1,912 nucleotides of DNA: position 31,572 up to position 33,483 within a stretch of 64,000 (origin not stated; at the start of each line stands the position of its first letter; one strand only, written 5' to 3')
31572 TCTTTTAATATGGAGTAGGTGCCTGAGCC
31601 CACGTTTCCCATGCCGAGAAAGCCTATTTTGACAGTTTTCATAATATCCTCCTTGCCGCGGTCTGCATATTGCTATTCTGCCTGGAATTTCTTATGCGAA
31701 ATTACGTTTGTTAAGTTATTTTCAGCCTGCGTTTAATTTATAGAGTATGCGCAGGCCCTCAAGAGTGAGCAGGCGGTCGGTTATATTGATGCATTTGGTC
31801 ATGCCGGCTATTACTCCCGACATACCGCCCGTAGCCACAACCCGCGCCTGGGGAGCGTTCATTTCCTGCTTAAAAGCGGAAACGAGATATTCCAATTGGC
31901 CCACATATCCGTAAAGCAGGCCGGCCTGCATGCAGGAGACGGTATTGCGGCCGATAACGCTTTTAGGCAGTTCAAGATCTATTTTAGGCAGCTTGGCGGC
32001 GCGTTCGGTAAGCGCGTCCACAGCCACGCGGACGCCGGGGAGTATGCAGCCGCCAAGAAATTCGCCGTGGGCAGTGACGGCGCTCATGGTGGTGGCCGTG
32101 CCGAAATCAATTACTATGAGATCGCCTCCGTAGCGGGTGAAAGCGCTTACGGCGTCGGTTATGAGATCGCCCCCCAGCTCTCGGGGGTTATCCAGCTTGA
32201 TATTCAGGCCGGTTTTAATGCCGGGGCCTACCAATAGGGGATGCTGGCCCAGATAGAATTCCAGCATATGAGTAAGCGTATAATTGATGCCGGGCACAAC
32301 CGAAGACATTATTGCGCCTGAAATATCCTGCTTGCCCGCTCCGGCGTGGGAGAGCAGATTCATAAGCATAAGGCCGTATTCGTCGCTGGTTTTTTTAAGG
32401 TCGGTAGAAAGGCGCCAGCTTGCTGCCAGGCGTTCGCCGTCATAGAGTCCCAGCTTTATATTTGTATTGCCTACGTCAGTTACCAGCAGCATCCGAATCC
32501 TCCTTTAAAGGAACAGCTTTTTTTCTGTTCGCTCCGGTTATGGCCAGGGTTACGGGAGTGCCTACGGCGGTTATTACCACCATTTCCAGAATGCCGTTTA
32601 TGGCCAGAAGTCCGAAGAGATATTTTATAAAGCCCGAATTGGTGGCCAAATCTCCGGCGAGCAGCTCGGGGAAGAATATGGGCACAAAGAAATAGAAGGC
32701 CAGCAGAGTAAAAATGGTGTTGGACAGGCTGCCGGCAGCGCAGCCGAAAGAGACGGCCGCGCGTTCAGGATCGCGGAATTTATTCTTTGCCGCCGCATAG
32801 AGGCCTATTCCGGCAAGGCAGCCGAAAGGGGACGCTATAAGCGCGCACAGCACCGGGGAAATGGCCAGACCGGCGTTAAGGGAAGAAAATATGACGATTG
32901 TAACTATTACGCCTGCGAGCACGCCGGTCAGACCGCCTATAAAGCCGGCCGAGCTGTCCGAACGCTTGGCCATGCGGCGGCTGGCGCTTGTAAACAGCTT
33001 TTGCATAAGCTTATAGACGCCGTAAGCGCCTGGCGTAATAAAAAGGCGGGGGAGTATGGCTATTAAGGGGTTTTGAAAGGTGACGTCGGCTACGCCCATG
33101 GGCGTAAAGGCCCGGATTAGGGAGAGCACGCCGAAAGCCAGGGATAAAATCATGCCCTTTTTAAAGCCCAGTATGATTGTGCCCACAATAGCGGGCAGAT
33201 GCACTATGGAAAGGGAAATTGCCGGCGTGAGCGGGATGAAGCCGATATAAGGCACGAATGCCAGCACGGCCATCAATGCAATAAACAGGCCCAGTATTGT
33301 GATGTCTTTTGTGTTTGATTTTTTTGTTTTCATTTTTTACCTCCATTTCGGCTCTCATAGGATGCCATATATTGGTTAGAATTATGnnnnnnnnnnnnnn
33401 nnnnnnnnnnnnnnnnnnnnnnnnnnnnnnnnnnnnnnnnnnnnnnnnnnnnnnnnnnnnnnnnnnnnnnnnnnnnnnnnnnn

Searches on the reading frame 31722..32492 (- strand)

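Call 64: search_protein_families(library=pfam, proteins=[window:31722-32492:-], max_evalue=0.00001)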
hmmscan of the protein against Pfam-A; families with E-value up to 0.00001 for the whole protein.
window:31722-32492:- (256 aa): 1 family
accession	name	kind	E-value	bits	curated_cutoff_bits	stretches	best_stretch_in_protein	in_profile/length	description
PF03309.20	Pan_kinase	-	2.7e-69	233.6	24.7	1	2-205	1-204/205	Type III pantothenate kinase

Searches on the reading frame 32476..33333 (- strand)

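Call 64: search_protein_families(library=pfam, proteins=[window:32476-33333:-], max_evalue=0.00001)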
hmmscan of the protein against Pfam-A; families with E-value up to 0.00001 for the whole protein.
window:32476-33333:- (285 aa): 1 family
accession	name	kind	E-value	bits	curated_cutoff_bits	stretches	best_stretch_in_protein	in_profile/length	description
PF12822.12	ECF_trnsprt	-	1.6e-10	41.7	30.7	1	9-257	1-164/169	ECF transporter, substrate-specific component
